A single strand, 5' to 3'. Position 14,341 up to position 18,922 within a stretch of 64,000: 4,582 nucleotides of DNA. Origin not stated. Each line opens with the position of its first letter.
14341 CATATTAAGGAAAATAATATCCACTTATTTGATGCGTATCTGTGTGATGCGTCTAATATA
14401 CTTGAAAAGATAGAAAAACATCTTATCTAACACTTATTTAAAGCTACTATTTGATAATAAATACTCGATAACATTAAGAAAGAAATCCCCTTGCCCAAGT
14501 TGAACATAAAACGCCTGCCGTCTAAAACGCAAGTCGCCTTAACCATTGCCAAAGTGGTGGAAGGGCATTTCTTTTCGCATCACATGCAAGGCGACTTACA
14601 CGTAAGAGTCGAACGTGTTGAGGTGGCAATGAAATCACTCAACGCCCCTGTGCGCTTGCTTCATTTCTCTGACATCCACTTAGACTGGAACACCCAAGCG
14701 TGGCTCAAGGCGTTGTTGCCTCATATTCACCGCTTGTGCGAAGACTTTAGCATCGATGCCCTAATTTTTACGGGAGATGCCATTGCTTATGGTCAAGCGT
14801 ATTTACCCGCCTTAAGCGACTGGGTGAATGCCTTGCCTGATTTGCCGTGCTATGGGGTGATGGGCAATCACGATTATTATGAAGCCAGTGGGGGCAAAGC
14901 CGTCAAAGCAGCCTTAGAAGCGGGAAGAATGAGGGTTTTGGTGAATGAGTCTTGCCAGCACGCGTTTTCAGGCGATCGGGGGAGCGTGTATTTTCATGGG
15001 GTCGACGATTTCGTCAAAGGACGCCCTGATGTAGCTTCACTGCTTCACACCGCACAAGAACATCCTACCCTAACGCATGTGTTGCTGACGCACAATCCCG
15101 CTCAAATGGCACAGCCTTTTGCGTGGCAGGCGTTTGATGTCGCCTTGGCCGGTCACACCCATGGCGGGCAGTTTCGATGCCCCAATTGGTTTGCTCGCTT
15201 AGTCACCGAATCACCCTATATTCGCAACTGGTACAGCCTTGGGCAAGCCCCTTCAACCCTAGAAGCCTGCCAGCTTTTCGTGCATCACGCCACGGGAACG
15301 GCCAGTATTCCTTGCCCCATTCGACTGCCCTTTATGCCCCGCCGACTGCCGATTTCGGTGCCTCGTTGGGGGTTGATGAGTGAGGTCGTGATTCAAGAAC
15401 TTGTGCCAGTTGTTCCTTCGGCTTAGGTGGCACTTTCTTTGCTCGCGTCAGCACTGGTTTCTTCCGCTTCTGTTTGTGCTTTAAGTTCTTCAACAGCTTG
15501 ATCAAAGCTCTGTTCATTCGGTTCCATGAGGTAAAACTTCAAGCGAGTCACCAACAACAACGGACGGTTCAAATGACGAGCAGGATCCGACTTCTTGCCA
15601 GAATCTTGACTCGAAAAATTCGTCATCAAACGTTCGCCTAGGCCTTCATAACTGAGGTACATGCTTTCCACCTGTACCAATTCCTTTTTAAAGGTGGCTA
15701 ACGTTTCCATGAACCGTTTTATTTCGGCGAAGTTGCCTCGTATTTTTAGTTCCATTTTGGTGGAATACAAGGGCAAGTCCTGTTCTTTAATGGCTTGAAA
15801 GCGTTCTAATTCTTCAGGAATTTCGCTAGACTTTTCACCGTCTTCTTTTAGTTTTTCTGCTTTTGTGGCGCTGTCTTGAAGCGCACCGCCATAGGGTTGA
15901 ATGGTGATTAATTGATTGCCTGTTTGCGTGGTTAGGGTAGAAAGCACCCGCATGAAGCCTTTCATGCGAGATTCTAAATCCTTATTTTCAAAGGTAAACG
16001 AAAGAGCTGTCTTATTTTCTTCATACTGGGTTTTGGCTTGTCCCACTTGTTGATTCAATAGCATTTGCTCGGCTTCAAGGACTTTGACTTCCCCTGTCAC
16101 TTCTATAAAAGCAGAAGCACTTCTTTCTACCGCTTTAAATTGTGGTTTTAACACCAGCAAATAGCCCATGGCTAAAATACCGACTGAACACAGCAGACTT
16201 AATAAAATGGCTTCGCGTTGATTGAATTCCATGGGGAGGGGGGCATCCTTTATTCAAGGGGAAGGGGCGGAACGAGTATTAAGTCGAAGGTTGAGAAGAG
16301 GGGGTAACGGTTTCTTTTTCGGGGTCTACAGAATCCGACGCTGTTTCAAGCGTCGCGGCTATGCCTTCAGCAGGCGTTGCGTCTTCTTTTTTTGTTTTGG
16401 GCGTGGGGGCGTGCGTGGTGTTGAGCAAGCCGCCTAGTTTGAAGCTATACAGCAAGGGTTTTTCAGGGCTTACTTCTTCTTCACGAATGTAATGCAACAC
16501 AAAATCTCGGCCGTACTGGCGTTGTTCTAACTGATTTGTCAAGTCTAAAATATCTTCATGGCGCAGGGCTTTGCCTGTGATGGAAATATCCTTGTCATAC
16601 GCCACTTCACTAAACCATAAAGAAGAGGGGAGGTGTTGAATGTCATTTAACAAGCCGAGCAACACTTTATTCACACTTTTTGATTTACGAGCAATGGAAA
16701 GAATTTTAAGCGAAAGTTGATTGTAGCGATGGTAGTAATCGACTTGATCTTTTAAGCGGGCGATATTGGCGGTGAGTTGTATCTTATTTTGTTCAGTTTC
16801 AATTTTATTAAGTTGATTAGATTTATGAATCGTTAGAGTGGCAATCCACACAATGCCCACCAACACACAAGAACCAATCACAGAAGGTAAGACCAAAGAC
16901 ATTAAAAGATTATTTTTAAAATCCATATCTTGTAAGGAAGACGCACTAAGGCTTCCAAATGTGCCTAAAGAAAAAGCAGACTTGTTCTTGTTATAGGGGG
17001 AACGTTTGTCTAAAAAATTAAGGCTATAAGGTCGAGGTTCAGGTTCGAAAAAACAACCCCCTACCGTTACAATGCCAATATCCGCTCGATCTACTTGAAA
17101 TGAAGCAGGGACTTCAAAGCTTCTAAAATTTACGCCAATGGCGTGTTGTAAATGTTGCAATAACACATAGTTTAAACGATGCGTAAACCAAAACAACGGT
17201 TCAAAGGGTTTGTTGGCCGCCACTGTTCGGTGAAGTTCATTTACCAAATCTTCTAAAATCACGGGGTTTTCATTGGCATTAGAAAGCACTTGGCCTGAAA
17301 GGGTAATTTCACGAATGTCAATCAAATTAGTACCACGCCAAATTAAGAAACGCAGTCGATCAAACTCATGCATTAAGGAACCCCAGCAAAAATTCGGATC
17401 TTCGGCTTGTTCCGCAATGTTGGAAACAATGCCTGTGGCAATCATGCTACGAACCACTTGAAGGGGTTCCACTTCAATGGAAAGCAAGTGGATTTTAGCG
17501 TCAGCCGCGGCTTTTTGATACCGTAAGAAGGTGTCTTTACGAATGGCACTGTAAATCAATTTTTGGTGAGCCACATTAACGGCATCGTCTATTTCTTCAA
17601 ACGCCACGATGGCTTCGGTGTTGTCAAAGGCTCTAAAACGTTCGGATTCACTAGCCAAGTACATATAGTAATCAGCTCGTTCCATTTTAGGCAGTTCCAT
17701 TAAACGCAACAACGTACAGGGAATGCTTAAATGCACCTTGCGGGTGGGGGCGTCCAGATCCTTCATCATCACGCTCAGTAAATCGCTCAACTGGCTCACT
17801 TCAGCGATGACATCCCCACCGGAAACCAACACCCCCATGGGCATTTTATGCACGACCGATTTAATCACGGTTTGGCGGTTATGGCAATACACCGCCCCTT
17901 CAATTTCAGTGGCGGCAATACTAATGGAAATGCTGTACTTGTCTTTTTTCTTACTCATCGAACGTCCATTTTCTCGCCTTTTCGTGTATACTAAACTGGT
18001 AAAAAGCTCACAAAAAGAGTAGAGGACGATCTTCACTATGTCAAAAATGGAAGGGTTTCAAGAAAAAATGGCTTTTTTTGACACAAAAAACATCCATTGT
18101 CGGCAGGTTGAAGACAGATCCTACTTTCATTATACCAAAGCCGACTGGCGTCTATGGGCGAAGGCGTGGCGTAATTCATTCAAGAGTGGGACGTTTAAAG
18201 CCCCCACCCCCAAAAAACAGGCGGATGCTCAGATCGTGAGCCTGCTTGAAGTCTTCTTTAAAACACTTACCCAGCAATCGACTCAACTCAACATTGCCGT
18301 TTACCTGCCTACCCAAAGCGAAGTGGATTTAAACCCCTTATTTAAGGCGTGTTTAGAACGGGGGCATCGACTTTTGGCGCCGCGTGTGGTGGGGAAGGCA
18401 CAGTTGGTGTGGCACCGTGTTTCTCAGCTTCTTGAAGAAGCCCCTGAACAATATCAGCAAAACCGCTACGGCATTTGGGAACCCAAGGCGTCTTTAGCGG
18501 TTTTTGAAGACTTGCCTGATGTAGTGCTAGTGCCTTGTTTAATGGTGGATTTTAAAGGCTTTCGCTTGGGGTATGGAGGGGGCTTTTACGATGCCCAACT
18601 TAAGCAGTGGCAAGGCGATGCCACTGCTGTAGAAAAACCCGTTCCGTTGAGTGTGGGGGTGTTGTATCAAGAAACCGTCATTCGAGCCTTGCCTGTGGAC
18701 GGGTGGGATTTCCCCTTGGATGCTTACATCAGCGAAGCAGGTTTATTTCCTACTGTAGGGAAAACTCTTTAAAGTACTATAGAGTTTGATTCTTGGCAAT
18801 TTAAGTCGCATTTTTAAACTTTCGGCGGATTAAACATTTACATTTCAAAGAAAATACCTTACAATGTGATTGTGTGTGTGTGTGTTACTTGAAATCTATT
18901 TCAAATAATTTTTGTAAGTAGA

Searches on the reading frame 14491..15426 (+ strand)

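Call 37: search_protein_families(library=pfam, proteins=[window:14491-15426:+], max_evalue=0.001)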
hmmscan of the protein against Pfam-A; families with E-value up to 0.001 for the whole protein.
window:14491-15426:+ (311 aa): 2 families
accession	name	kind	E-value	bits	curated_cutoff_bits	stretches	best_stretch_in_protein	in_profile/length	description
PF00149.33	Metallophos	-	9.8e-12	46.1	21.5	1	55-225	2-190/191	Calcineurin-like phosphoesterase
PF12850.12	Metallophos_2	-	1.4e-05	25.6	27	1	55-224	2-117/154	Calcineurin-like phosphoesterase superfamily domain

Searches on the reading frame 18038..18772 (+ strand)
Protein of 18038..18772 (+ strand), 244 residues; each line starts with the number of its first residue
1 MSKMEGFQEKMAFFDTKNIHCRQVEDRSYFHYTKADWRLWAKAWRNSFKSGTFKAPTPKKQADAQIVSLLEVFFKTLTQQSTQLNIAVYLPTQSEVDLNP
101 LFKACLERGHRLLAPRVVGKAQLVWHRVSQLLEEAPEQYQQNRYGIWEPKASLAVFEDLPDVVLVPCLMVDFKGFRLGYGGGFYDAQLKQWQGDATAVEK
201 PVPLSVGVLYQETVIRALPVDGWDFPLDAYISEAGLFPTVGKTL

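Call 37: search_protein_families(library=pfam, proteins=[window:18038-18772:+], max_evalue=0.001)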
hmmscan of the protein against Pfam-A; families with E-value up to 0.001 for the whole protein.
window:18038-18772:+ (244 aa): 1 family
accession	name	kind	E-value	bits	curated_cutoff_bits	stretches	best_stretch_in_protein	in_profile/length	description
PF01812.26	5-FTHF_cyc-lig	-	5.9e-30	105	27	1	76-232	34-185/186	5-formyltetrahydrofolate cyclo-ligase family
